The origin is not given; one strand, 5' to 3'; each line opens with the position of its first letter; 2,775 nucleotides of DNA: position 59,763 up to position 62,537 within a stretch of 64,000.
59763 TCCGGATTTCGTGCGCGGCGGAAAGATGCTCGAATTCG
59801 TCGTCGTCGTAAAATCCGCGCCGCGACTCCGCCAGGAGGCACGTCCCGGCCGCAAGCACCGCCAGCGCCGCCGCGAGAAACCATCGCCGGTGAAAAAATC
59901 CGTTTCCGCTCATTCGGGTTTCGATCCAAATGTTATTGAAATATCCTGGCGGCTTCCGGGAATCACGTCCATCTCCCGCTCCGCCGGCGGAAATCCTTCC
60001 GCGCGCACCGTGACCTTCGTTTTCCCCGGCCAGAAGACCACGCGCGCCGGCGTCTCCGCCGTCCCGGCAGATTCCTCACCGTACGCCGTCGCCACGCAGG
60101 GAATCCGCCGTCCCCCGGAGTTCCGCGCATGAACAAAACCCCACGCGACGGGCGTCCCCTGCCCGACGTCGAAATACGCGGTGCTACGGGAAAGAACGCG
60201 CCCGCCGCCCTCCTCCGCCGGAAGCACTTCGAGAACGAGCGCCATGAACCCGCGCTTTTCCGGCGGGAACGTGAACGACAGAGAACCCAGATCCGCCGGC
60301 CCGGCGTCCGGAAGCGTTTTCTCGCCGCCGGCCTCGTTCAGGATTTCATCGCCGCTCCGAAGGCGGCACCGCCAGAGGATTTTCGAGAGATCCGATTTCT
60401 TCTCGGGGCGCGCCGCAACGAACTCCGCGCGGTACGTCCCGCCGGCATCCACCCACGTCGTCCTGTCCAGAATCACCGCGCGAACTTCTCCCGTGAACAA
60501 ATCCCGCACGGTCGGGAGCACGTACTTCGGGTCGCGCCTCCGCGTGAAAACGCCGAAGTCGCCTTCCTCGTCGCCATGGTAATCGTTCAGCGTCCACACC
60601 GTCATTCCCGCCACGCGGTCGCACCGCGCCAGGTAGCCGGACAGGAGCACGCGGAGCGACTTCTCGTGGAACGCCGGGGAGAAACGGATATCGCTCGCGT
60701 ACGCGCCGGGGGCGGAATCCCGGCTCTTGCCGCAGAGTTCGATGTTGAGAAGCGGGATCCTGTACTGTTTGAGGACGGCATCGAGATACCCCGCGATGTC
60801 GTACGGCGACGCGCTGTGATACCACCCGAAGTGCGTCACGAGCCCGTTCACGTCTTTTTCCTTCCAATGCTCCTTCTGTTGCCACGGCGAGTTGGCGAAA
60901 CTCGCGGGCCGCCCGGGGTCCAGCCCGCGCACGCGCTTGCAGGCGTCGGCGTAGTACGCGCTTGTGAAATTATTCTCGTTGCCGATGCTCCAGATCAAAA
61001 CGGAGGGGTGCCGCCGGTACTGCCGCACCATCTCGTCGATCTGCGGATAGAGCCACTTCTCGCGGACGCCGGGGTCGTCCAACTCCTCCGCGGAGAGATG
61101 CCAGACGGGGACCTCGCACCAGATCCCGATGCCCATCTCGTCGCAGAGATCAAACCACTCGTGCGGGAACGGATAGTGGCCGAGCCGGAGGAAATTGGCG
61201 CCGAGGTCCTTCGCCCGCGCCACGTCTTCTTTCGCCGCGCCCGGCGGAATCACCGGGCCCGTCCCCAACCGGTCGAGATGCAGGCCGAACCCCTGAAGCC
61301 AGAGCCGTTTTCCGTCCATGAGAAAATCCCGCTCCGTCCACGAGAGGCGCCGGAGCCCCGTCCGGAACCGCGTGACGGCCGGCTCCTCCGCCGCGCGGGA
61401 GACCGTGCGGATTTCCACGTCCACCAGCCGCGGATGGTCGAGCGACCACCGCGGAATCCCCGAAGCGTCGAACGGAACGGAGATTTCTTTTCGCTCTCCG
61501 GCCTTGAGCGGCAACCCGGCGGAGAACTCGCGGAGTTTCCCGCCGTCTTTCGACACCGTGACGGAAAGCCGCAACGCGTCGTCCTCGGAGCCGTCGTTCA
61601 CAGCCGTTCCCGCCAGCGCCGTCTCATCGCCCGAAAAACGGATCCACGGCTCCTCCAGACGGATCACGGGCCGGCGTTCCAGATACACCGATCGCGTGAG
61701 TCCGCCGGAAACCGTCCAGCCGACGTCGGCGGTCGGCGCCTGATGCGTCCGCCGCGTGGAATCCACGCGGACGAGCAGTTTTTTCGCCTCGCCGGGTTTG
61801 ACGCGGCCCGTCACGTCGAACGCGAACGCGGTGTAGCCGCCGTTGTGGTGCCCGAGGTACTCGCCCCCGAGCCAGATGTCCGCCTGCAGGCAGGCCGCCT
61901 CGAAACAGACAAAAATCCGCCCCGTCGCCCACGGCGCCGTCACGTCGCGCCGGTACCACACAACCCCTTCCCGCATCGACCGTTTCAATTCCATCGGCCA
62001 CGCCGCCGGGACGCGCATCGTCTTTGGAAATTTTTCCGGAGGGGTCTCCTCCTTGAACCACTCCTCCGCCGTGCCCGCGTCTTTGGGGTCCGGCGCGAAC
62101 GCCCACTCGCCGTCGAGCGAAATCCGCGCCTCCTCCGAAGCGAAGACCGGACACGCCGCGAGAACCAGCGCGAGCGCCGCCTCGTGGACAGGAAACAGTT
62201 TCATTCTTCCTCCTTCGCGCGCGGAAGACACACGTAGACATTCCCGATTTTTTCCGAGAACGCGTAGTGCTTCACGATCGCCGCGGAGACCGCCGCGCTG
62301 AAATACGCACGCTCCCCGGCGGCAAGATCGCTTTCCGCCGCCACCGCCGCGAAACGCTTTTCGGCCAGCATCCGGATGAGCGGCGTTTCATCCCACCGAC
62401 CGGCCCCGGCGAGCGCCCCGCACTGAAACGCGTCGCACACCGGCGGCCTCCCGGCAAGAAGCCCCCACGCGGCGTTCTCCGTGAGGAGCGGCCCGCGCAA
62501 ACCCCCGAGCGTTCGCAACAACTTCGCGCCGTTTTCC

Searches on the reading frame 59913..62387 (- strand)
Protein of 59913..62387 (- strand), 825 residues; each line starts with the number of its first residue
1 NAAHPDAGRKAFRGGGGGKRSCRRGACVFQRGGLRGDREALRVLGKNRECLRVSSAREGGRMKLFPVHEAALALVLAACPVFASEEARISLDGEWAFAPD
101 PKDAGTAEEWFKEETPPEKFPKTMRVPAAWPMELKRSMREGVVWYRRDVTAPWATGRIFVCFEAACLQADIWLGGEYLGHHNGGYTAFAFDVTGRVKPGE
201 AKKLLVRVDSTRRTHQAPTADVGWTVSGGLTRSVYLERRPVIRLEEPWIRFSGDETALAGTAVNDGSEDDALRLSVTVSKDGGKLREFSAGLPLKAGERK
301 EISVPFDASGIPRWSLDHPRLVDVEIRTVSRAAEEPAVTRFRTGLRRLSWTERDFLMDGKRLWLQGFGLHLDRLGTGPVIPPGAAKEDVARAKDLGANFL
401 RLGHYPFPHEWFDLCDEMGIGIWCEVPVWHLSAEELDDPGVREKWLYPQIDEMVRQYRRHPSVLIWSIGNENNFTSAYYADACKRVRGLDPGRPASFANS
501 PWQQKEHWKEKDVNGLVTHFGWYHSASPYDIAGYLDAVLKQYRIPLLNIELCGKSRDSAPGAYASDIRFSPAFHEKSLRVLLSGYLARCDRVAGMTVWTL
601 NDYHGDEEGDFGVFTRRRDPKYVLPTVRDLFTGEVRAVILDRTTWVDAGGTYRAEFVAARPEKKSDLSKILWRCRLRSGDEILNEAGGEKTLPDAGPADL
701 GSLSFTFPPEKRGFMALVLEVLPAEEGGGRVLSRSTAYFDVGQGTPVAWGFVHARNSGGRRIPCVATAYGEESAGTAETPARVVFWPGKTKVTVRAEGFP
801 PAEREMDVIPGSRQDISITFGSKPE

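Call 17: search_protein_families(library=pfam, max_evalue=0.001, proteins=[window:59913-62387:-])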
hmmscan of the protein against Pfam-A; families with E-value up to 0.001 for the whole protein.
window:59913-62387:- (825 aa): 3 families
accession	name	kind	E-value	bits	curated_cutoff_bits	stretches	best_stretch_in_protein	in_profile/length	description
PF02836.23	Glyco_hydro_2_C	-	5.1e-25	88.7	21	1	352-630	5-296/302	Glycosyl hydrolases family 2, TIM barrel domain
PF02837.24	Glyco_hydro_2_N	-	3.7e-15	56.7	28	1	90-240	3-169/169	Glycosyl hydrolases family 2, sugar binding domain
PF22666.2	Glyco_hydro_2_N2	-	4.3e-05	24.1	27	1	139-219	46-128/167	Glycosyl hydrolase 2 galactose-binding domain-like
